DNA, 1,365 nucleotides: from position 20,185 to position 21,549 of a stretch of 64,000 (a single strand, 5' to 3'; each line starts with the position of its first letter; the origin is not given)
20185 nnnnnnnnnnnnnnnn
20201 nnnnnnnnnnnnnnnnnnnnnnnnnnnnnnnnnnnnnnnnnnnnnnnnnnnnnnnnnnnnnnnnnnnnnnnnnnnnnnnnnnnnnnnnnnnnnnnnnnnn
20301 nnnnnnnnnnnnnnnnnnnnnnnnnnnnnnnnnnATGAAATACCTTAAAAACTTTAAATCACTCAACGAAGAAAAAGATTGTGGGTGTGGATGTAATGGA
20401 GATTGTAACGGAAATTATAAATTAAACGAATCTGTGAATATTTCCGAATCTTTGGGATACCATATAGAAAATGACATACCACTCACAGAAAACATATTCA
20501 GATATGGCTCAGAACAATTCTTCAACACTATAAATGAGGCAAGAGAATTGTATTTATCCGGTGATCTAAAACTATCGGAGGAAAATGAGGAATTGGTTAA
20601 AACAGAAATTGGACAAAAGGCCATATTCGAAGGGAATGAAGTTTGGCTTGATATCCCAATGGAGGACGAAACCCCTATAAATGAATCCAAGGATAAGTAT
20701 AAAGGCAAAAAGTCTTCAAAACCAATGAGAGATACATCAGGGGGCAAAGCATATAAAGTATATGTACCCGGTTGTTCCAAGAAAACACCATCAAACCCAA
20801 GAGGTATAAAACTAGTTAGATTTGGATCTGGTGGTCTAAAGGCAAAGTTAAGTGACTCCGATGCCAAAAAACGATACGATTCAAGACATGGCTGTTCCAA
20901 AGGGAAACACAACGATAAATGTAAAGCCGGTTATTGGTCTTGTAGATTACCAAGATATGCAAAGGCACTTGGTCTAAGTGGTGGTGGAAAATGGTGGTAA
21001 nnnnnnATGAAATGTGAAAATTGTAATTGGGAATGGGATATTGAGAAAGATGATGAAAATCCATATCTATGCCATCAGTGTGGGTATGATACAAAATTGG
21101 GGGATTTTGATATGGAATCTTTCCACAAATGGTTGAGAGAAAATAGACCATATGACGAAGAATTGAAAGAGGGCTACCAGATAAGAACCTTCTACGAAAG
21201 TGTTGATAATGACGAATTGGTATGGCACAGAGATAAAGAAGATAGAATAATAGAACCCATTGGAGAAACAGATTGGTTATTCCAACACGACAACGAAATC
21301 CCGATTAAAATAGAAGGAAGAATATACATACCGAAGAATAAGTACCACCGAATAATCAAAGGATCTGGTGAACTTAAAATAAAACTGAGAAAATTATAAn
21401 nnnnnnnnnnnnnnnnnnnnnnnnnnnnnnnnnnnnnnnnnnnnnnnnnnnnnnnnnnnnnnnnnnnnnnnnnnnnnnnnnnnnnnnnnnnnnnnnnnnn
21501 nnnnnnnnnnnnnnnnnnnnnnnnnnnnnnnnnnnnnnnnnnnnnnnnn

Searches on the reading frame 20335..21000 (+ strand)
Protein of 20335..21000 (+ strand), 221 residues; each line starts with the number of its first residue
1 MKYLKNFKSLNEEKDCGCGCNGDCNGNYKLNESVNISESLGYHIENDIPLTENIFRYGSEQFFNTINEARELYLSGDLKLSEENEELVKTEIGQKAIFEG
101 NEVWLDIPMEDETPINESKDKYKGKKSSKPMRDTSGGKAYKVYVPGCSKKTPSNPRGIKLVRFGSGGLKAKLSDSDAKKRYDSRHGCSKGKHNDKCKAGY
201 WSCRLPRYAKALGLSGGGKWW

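Call 6: search_protein_families(library=phrogs, proteins=[window:20335-21000:+], max_evalue=0.01)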
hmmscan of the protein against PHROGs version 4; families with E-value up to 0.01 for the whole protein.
window:20335-21000:+ (221 aa): 1 family
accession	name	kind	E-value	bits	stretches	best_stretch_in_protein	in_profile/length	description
phrog_7595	-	unknown function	9.9e-05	23.8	1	116-204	6-93/96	-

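Call 7: search_protein_families(library=pfam, proteins=[window:20335-21000:+], max_evalue=1)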
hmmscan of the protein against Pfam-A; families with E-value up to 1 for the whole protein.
window:20335-21000:+ (221 aa): 0 families

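Call 26: find_homologous_proteins(query=window:20335-20997:+, max_evalue=0.001)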
Query window:20335-20997:+ (221 aa): 3136 proteins with E <= 0.001 among 3262 candidates; the best 120 are listed.
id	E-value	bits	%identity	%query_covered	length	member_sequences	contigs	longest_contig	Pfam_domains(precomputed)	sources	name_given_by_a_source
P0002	1.8e-117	409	82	88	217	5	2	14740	-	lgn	-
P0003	7.9e-103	361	78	85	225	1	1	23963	-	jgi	jgi:hypothetical protein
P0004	3.5e-99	349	71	100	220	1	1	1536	-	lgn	-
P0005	7.8e-90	319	66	100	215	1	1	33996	-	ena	-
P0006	9.8e-90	318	73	85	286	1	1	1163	-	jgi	-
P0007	9.9e-90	318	73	85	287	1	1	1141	-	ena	-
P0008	7.6e-89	315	73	85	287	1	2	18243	-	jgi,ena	jgi:hypothetical protein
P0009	9.0e-89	315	71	90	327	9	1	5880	-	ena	-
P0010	1.9e-88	314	72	85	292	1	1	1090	-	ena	-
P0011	2.2e-88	314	72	85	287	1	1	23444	-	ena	-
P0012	2.7e-88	314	73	85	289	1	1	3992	-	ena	-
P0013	6.0e-88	312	65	100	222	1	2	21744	-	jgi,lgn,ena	-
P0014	8.1e-88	312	73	85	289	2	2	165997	-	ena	-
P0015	3.6e-87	310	73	85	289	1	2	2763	-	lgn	-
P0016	4.0e-87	310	73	85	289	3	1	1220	-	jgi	jgi:hypothetical protein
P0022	4.6e-85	303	72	85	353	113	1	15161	-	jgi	jgi:hypothetical protein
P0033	2.5e-81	291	67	84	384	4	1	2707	-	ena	-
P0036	2.7e-80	287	67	85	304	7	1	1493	PF19141.6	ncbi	-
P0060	7.9e-66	240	57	87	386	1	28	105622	-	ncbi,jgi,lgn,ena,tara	tara:strand:- start:12778 stop:13938 length:1161 start_codon:yes stop_codon:yes gene_type:complete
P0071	2.1e-55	206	52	95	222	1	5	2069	-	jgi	-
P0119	7.7e-52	194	54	85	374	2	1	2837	-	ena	-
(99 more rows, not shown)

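Call 28: search_protein_families(library=pfam, proteins=[P0022, P0036, P0033, P0060, P0009, P0119, P0071, P0003], max_evalue=0.1)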
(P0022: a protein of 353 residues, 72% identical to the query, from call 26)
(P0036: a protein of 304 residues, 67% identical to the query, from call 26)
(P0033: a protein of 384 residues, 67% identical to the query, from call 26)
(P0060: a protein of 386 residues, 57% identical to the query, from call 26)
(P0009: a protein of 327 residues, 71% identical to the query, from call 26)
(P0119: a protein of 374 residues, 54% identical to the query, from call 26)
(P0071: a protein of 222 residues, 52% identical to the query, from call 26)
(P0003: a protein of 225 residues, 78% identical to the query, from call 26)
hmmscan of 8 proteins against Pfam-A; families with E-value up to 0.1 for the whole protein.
P0022 (353 aa): 0 families

P0036 (304 aa): 1 family
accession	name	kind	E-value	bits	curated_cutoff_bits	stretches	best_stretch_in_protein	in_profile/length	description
PF19141.5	DUF5824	-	5.3e-12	46.4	25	1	25-83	60-122/127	Family of unknown function (DUF5824)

P0033 (384 aa): 0 families

P0060 (386 aa): 0 families

P0009 (327 aa): 0 families

P0119 (374 aa): 1 family
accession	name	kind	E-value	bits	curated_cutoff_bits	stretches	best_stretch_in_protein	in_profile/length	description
PF08200.17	Phage_1_1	-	0.044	14.7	21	1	279-298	17-36/40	Bacteriophage 1.1 Protein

P0071 (222 aa): 0 families

P0003 (225 aa): 0 families

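Call 41: search_dna_similar(query=window:20335-20997:+, collection=phages, mode=protein, max_evalue=0.00001, max_rows=40, rows=spread)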
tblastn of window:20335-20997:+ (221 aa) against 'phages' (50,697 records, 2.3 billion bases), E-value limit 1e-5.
Records with a match: 8; places in all: 8; records where one place covers at least 80% of the query: 4.
Best place of each record, by identity: <60% 8.
By first word of the organism name: Methylophilales 4; Flavobacterium 4.
By host as written in the record: Methylophilales_sp._H5P1 4; Flavobacterium sp. LMO8 4.
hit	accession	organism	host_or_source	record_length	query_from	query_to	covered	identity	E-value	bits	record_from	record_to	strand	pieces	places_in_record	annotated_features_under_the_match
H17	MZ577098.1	Methylophilales phage Melnitz-3 EXVC039M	Methylophilales_sp._H5P1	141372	50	221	78%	39.9%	3e-22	100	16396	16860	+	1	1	hypothetical protein (x2)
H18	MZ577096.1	Methylophilales phage Melnitz-2 EXVC040M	Methylophilales_sp._H5P1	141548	50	221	78%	39.9%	3e-22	100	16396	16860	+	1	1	hypothetical protein (x2)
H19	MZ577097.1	Methylophilales phage Melnitz EXVC044M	Methylophilales_sp._H5P1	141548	50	221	78%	39.9%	3e-22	100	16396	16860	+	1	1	hypothetical protein (x2)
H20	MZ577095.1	Methylophilales phage Melnitz-1 EXVC043M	Methylophilales_sp._H5P1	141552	50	221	78%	39.9%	3e-22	100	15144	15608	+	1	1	hypothetical protein (x2)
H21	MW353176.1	Flavobacterium phage vB_FspM_immuto_3-5A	Flavobacterium sp. LMO8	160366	29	213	84%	34.6%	8e-22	99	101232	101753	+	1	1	hypothetical protein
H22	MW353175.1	Flavobacterium phage vB_FspM_immuto_2-6A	Flavobacterium sp. LMO8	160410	29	213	84%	34.6%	8e-22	99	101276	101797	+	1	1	hypothetical protein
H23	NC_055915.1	Flavobacterium phage vB_FspM_immuto_2-6A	Flavobacterium sp. LMO8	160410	29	213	84%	34.6%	8e-22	99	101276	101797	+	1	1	hypothetical protein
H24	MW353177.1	Flavobacterium phage vB_FspM_immuto_13-6C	Flavobacterium sp. LMO8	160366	29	213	84%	34.6%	1e-21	98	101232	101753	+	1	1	hypothetical protein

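Call 52: search_solved_structures(query=A4, max_evalue=1)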
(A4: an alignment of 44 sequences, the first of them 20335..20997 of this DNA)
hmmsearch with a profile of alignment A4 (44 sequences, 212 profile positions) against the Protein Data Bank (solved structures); distinct sequences matched with E-value up to 1: 7.
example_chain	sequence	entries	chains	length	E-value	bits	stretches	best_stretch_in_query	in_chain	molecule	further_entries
4em0_B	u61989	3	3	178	0.25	14.3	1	24-98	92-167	Uncharacterized HTH-type transcriptional regulator SAR2349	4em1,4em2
1k8k_D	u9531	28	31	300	0.44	13.4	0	19-70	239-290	ARP2/3 COMPLEX 34 KDA SUBUNIT | Arp2/3 complex 34kDa subunit | Actin-related protein 2/3 complex subunit 2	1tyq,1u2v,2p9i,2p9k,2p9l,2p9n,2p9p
6uhc_D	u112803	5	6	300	0.45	13.4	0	19-70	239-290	Actin-related protein 2/3 complex subunit 2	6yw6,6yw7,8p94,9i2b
5omb_A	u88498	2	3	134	0.52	13.2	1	117-170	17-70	Replication factor A protein 1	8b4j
8b4k_A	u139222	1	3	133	0.55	13.1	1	118-170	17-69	Replication factor A protein 1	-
5m1x_A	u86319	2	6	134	0.73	12.7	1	117-170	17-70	Replication factor A protein 1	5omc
4zve_A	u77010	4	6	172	0.91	12.4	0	26-64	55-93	Diguanylate cyclase DosC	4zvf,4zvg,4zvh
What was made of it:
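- Tried and rejected: A PDB profile search found nothing significant (call 52).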

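Call 59: predict_structure(alignment_id=A4)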
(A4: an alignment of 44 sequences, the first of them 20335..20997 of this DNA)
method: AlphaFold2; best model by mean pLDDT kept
length: 221 residues; sequences in the alignment: 44
mean_pLDDT: 80.7   pTM: 0.45
mean pLDDT of the five models: 80.7, 77.6, 76.3, 73.9, 73.6
residues with pLDDT >= 90: 80; 70-90: 96; 50-70: 24; < 50: 21
segments of 3 or more residues with pLDDT < 50: 1-5, 13-15, 17-23, 109-114
pLDDT, mean of each block of 10 residues (from residue 1): 48 47 67 90 91 84 95 95 93 91 73 56 80 82 92 89 76 84 87 91 89 80 62
secondary structure, 60 per line:
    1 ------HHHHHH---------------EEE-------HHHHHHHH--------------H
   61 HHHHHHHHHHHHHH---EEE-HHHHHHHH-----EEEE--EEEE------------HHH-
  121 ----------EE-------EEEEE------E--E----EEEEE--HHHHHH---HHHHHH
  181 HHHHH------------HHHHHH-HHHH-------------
elements in order: H7-12 E28-30 H38-45 H60-74 E78-80 H82-89 E95-98 E101-104 E140-144 E159-163 H166-171 H175-185 H198-203 H205-208
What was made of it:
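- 20380..20406 (+): Separate 4-Cys cluster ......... near the N-terminus of the 221-aa gene (20335..21000). It is not demonstrably related to the peptide. AlphaFold pLDDT is below 50 for residues 13-15 and 17-23 (call 59).
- Tried and rejected: Structure of the 221-aa protein: good core (pLDDT 80.7) with a disordered Cys cluster (call 59).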

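Call 61: fold_search(model_id=the predicted structure, library=pdb)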
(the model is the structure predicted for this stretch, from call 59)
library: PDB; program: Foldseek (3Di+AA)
matches with E <= 10: 42; with E <= 0.001: 0
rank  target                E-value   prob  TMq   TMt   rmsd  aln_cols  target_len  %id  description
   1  3tz3_A                1.8e+00  0.02  0.11  0.05  19.6       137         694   14  Crystal Structure of the humanized carboxyltransferase domain of yeast Acetyl-coA caroxylase in complex with compound  (released 2011-10-19)
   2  3tz3_B                1.9e+00  0.02  0.11  0.05  19.1       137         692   14  Crystal Structure of the humanized carboxyltransferase domain of yeast Acetyl-coA caroxylase in complex with compound  (released 2011-10-19)
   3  7r7g_A                2.0e+00  0.03  0.13  0.07  10.6        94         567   13  Synechococcus Olefin Synthase FAAL domain A229I/R336A in complex with palmitoyl adenylate and pyrophosphate (released 2022-07-06)
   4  5hvk_B                2.0e+00  0.02  0.11  0.13  16.3       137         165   12  Crystal structure of LIMK1 mutant D460N in complex with full-length cofilin-1 (released 2016-05-04)
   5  7r7e_A                2.2e+00  0.02  0.14  0.07  15.3       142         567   11  Synechococcus Olefin Synthase FAAL domain in complex with AMP and pyrophosphate (released 2022-07-06)
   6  1hnv_B                2.3e+00  0.01  0.11  0.07  17.3       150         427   12  STRUCTURE OF HIV-1 RT(SLASH)TIBO R 86183 COMPLEX REVEALS SIMILARITY IN THE BINDING OF DIVERSE NONNUCLEOSIDE INHIBITORS (released 1995-07-10)
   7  1od2_A                2.8e+00  0.01  0.11  0.05  19.6       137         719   14  Acetyl-CoA Carboxylase Carboxyltransferase Domain (released 2003-04-03)
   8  7e9m_A                3.6e+00  0.01  0.08  0.09  18.6        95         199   12  Crystal Structure of Spindlin1 bound to SPINDOC Docpep3 (released 2022-06-15)
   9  2lnw_MODEL_1_A        3.9e+00  0.04  0.11  0.18   6.1        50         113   10  Identification and structural basis for a novel interaction between Vav2 and Arap3 (released 2012-11-21)
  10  3oaj_A                4.1e+00  0.06  0.12  0.09   9.9        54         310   18  CRYSTAL STRUCTURE OF putative dioxygenase from Bacillus subtilis subsp. subtilis str. 168 (released 2010-08-18)
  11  5cte_C                4.1e+00  0.01  0.11  0.05  19.6       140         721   13  Humanized yeast ACC carboxyltransferase domain bound to 2,2-dimethylpropyl (1S)-1-methyl-8-[(7-methyl-1H-indazol-5-yl) (released 2015-10-14)
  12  9mu9_B                4.4e+00  0.03  0.09  0.02   5.4        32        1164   16  Structure of a native Drosophila melanogaster Nucleosome Elongation Complex (Pol II EC-nucleosome). Composite map (released 2025-02-19)
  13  8ww9_G                4.4e+00  0.02  0.12  0.04  17.0        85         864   10  Structure of ADP-Form AsfvPrimPol Dodecamer (released 2025-04-30)
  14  6c5x_D                5.0e+00  0.07  0.12  0.17   5.9        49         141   14  Crystal Structure of SOCS1 in complex with ElonginB and ElonginC (released 2018-05-02)
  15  3mgd_B                5.0e+00  0.01  0.10  0.12  21.4       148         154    9  Crystal Structure of predicted acetyltransferase with acetyl-CoA from Clostridium acetobutylicum at the resolution 1.9 (released 2010-04-28)
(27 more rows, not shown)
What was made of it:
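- Tried and rejected: Foldseek against PDB found nothing at E<=0.001 (call 61).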

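Call 64: fold_search(model_id=the predicted structure, library=viral)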
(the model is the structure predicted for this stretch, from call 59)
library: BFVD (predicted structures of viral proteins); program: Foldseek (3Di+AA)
matches with E <= 10: 61; with E <= 0.001: 10
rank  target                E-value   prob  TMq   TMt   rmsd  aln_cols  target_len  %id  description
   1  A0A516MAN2            3.9e-15  1.00  0.35  0.15  18.0       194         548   40  (no name in the UniProt tables at hand)
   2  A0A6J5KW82            2.8e-09  1.00  0.37  0.20  19.6       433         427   17  Uncharacterized protein [uncultured Caudovirales phage]
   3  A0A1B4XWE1            2.8e-09  1.00  0.34  0.38  19.7       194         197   23  Uncharacterized protein [Tenacibaculum phage pT24]
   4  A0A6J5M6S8            1.7e-05  1.00  0.28  0.17  14.8       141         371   25  ChaB [uncultured Caudovirales phage]
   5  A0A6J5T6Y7            2.5e-05  1.00  0.28  0.23  10.3       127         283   24  Phage-like element PBSX protein, XkdF [uncultured Caudovirales phage]
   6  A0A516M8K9            3.7e-05  1.00  0.27  0.08  17.1       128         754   23  (no name in the UniProt tables at hand)
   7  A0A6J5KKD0            5.8e-05  1.00  0.28  0.41  15.5       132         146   26  Uncharacterized protein [uncultured Caudovirales phage]
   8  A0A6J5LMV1            9.7e-05  1.00  0.28  0.20  21.6       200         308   19  Uncharacterized protein [uncultured Caudovirales phage]
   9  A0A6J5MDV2            1.7e-04  1.00  0.28  0.31  15.5       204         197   19  Uncharacterized protein [uncultured Caudovirales phage]
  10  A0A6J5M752            2.2e-04  1.00  0.28  0.20  17.1       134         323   24  Uncharacterized protein [uncultured Caudovirales phage]
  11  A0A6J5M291            6.1e-03  0.98  0.28  0.32  18.0       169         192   22  Uncharacterized protein [uncultured Caudovirales phage]
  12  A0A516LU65            9.0e-03  1.00  0.27  0.58   4.8        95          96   28  (no name in the UniProt tables at hand)
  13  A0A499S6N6            3.4e-02  0.99  0.28  0.57   3.9        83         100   26  (no name in the UniProt tables at hand)
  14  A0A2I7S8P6            1.7e+00  0.04  0.09  0.13  14.1        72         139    8  (no name in the UniProt tables at hand)
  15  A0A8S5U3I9            2.2e+00  0.02  0.12  0.11  19.9       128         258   12  Uncharacterized protein [Siphoviridae sp. ctSA812]
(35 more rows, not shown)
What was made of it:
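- Structural relatives of the 221-aa family are fused to XkdF-type protease and ChaB domains in BFVD (call 64).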

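Call 89: search_protein_families(library=ncbifam, proteins=[window:20335-20997:+], max_evalue=1)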
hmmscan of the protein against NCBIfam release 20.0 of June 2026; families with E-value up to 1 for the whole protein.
window:20335-20997:+ (221 aa): 0 families

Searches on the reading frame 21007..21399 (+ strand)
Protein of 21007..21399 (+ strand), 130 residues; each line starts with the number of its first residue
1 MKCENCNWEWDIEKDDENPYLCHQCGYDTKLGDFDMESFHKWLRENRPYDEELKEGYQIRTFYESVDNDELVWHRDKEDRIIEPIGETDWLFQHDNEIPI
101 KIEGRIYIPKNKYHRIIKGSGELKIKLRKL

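Call 6: search_protein_families(library=phrogs, proteins=[window:21007-21399:+], max_evalue=0.01)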
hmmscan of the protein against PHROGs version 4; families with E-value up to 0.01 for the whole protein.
window:21007-21399:+ (130 aa): 1 family
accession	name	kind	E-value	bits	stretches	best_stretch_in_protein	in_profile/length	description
phrog_9642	-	unknown function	0.0066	17.3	0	14-34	36-57/76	-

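Call 7: search_protein_families(library=pfam, proteins=[window:21007-21399:+], max_evalue=1)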
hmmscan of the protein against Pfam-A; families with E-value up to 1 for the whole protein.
window:21007-21399:+ (130 aa): 1 family
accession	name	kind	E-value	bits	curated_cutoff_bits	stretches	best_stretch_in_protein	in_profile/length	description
PF06420.17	Mgm101p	-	0.14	12.2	27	1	95-117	28-50/170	Mitochondrial genome maintenance MGM101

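Call 89: search_protein_families(library=ncbifam, proteins=[window:21007-21399:+], max_evalue=1)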
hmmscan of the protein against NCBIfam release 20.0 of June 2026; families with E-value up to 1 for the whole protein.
window:21007-21399:+ (130 aa): 1 family
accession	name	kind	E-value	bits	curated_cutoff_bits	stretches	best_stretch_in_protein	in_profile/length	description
NF004071.0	PRK05580.2-3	equivalog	0.28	9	1105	1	2-31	451-479/735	primosomal protein N'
